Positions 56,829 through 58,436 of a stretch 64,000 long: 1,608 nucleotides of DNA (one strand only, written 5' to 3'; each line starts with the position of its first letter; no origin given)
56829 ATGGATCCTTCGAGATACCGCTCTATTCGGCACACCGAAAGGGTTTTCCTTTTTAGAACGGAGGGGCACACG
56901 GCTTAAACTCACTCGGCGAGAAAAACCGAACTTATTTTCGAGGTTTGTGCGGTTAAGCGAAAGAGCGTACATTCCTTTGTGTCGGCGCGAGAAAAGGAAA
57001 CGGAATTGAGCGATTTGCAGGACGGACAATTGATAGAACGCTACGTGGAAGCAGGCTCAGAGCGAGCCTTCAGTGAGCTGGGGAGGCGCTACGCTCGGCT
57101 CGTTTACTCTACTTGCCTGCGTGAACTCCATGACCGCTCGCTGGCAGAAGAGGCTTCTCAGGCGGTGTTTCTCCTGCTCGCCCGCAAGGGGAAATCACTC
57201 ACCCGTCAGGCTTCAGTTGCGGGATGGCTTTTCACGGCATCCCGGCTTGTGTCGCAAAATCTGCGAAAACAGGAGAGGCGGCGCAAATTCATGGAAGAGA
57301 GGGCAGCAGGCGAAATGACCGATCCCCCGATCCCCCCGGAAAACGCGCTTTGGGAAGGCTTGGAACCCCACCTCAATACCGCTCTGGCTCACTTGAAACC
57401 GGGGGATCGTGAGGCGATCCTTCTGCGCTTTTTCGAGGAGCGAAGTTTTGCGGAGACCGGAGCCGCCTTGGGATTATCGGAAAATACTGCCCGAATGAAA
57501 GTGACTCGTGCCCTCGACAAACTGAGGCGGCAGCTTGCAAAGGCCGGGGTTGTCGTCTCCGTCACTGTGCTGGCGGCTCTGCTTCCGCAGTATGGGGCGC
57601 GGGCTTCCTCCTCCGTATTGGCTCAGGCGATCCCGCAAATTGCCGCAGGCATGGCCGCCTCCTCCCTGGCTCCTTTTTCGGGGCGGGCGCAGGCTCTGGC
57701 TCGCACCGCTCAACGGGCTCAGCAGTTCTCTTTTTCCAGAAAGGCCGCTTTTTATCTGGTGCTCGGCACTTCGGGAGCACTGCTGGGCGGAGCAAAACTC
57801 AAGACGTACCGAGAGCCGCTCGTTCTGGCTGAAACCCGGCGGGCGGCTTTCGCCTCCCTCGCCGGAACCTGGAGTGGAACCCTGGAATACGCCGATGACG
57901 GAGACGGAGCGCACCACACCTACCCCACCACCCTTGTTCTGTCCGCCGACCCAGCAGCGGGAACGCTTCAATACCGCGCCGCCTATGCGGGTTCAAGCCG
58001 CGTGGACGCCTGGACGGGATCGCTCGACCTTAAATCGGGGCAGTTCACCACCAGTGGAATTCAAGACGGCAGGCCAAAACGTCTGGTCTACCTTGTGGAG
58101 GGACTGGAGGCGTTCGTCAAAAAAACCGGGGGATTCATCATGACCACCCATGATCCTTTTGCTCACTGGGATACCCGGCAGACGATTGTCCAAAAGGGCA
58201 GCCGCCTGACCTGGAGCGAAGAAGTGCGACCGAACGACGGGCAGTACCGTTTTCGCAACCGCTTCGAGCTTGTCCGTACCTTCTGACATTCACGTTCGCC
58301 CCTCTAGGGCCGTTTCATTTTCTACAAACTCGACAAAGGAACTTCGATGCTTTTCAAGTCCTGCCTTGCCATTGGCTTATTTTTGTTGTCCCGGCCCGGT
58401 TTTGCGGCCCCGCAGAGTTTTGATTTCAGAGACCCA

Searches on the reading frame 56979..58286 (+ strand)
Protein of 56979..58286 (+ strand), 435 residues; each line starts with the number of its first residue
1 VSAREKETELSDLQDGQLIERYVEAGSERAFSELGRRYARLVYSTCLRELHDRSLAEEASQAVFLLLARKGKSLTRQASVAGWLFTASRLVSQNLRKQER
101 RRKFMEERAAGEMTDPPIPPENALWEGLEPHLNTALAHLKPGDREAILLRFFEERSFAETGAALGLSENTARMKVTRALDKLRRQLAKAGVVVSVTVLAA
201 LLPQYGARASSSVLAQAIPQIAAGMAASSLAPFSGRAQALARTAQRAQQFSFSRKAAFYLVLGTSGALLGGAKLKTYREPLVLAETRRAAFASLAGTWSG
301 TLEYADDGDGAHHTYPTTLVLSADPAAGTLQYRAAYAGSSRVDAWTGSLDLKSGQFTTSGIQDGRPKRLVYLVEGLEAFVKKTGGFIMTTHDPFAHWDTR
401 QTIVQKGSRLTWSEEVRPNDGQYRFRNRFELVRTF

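Call 11: search_protein_families(library=pfam, proteins=[window:56979-58286:+], max_evalue=0.001)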
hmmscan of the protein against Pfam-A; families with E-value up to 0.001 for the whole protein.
window:56979-58286:+ (435 aa): 3 families
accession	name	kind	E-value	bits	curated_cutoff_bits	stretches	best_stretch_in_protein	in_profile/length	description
PF04545.22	Sigma70_r4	-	1.4e-12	47.4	24.1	1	135-183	1-49/50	Sigma-70, region 4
PF08281.18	Sigma70_r4_2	-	1.2e-11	44.5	25.7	1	134-182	6-54/54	Sigma-70, region 4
PF04542.20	Sigma70_r2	-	1.5e-05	25.1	24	1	36-101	3-70/71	Sigma-70 region 2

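Call 64: search_protein_families(library=pfam, proteins=[window:56979-58286:+], max_evalue=0.01)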
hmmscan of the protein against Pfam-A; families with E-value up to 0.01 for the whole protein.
window:56979-58286:+ (435 aa): 4 families
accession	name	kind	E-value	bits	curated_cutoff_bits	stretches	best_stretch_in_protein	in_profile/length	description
PF04545.22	Sigma70_r4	-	1.4e-12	47.4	24.1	1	135-183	1-49/50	Sigma-70, region 4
PF08281.18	Sigma70_r4_2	-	1.2e-11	44.5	25.7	1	134-182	6-54/54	Sigma-70, region 4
PF04542.20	Sigma70_r2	-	1.5e-05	25.1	24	1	36-101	3-70/71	Sigma-70 region 2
PF07638.17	Sigma70_ECF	-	0.0075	16.6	21.1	0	93-186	89-183/185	ECF sigma factor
